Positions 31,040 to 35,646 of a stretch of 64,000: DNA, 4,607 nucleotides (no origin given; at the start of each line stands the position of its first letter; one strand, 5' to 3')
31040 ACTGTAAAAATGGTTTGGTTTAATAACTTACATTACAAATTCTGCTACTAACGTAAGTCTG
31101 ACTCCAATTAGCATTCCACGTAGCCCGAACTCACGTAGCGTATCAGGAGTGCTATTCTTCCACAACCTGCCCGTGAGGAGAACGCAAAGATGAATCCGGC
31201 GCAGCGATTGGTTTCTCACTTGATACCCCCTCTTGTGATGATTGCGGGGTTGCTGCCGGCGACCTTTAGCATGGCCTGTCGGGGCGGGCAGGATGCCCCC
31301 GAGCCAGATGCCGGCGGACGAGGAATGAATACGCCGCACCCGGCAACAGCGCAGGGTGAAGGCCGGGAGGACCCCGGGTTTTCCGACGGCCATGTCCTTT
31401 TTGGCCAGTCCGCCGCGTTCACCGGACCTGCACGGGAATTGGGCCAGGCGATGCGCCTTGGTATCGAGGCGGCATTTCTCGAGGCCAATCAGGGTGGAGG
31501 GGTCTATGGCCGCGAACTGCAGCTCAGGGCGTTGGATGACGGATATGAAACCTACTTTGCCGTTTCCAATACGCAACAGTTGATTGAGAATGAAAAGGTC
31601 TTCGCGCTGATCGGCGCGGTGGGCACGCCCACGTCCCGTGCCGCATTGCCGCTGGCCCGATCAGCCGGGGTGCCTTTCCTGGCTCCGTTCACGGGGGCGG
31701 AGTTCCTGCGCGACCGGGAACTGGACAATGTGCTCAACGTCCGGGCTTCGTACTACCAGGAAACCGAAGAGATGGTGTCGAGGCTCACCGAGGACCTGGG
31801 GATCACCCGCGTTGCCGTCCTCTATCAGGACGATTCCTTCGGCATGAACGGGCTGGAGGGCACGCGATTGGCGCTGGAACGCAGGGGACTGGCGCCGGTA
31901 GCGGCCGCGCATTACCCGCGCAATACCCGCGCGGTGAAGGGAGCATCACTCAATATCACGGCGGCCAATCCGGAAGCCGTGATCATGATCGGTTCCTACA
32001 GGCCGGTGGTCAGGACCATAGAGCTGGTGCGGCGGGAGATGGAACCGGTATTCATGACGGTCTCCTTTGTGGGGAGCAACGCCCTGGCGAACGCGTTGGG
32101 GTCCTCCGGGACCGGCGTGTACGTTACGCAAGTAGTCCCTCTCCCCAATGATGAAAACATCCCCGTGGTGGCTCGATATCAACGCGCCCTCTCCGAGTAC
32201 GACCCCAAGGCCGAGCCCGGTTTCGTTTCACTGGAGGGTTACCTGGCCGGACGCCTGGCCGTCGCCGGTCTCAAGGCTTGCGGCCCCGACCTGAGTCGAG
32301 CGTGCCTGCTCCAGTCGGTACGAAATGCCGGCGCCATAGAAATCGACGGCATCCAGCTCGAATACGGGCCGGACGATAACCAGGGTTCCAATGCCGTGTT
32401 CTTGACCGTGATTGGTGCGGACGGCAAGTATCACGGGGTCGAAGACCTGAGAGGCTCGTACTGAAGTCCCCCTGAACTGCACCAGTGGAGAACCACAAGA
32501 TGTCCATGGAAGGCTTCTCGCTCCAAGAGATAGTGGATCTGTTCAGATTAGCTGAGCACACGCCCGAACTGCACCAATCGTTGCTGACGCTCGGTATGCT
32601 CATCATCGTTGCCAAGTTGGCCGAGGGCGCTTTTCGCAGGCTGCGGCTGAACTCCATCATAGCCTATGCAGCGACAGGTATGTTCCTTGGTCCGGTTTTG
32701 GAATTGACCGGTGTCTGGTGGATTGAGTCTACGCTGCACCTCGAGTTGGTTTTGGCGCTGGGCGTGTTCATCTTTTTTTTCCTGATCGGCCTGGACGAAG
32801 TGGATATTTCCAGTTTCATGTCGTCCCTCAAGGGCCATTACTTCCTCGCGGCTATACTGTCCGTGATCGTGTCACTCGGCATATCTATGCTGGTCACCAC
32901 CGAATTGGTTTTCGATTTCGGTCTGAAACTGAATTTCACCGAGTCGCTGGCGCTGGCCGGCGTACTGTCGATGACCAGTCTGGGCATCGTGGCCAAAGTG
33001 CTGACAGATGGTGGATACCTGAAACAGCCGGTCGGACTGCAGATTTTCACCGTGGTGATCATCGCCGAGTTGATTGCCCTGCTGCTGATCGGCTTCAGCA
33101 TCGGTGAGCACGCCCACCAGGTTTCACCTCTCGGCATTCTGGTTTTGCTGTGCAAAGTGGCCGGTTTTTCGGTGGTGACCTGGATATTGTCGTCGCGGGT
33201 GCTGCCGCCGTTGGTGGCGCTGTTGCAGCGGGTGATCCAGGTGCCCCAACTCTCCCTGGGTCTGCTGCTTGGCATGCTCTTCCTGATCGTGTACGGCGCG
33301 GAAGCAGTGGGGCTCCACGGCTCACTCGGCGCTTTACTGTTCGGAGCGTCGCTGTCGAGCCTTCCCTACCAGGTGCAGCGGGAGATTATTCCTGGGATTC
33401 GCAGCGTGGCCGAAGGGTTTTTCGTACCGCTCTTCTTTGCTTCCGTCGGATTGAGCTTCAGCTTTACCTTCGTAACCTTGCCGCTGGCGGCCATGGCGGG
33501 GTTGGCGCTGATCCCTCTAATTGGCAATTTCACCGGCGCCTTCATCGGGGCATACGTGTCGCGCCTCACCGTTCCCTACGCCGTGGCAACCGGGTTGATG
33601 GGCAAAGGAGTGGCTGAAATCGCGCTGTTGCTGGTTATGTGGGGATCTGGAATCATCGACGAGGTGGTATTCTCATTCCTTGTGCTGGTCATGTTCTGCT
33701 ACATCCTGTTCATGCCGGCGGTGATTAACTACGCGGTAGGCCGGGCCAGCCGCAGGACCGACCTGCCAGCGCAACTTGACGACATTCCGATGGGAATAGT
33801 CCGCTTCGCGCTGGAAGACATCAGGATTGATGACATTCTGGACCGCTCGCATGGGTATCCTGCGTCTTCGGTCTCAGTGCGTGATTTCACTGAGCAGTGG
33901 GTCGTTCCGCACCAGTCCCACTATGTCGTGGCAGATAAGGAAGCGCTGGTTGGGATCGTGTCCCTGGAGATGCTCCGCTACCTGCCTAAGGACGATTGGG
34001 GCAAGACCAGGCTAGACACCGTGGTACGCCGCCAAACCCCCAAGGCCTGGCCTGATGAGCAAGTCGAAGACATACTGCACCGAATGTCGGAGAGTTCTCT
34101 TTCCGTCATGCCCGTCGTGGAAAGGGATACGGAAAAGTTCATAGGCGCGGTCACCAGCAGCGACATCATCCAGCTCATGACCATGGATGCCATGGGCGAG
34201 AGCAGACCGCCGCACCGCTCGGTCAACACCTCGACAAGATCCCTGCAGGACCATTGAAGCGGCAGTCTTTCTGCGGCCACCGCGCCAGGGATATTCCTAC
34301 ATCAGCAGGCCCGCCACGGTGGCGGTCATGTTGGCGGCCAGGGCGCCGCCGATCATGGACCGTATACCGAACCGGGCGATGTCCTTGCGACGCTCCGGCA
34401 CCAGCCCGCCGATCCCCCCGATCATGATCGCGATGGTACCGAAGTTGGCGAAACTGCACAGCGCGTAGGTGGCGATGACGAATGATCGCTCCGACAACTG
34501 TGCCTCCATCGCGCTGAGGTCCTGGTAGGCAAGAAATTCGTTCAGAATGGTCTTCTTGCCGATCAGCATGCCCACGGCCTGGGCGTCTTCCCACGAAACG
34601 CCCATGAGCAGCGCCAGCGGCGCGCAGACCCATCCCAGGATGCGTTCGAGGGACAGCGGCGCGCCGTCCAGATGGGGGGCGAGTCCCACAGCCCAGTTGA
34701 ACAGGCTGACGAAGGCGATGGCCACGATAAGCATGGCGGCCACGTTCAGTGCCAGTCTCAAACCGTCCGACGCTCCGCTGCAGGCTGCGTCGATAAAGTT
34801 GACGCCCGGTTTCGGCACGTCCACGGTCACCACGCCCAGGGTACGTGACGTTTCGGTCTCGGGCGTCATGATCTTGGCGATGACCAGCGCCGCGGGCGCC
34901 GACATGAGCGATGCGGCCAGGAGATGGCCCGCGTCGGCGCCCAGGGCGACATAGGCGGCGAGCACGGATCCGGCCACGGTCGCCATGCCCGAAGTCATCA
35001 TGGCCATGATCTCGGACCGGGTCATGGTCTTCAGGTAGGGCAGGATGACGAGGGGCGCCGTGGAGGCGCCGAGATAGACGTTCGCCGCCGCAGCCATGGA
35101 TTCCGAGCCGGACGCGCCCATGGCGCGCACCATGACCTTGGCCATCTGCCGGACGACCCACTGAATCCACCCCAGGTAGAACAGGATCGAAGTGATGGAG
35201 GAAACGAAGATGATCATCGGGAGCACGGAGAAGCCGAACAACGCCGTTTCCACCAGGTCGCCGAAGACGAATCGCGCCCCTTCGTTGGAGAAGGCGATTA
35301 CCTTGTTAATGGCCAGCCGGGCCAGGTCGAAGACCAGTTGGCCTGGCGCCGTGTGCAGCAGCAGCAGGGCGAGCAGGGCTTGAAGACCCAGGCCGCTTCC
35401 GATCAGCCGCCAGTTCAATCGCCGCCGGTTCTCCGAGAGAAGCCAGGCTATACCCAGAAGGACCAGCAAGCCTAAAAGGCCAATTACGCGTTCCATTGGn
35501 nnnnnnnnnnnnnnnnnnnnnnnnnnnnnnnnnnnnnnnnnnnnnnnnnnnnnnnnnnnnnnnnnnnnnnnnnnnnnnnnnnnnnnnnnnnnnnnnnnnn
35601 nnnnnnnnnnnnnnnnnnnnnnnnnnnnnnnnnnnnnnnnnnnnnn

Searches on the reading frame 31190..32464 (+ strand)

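Call 47: search_protein_families(library=pfam, proteins=[window:31190-32464:+], max_evalue=0.0001)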
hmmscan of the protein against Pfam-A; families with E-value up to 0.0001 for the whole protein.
window:31190-32464:+ (424 aa): 2 families
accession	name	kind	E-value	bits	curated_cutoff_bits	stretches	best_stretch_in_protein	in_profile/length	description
PF13458.12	Peripla_BP_6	-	1.1e-48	167.1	31.7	1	72-413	5-343/343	Periplasmic binding protein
PF01094.35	ANF_receptor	-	1.1e-10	41.5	25.4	1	92-250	6-167/353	Receptor family ligand binding region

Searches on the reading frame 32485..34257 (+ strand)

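Call 47: search_protein_families(library=pfam, proteins=[window:32485-34257:+], max_evalue=0.0001)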
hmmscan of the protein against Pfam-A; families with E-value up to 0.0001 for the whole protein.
window:32485-34257:+ (590 aa): 2 families
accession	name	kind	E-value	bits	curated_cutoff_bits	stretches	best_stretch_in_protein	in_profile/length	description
PF00999.27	Na_H_Exchanger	-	8.9e-35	120.7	26.2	1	40-412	4-367/375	Sodium/hydrogen exchanger, transmembrane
PF00571.33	CBS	-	2.7e-09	37.6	24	1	514-564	5-54/57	CBS domain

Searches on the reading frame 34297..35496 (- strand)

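Call 47: search_protein_families(library=pfam, proteins=[window:34297-35496:-], max_evalue=0.0001)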
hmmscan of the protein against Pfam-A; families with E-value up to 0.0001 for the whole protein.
window:34297-35496:- (399 aa): 3 families
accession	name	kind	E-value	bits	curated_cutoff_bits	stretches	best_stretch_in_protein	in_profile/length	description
PF07662.18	Nucleos_tra2_C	-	1.5e-74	250.7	32.3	1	191-396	1-213/213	Na+ dependent nucleoside transporter C-terminus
PF01773.25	Nucleos_tra2_N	-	1.5e-24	86.7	27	1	8-81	1-74/74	Na+ dependent nucleoside transporter N-terminus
PF07670.19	Gate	-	3.1e-15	56.9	29.6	1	89-186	2-101/104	Nucleoside recognition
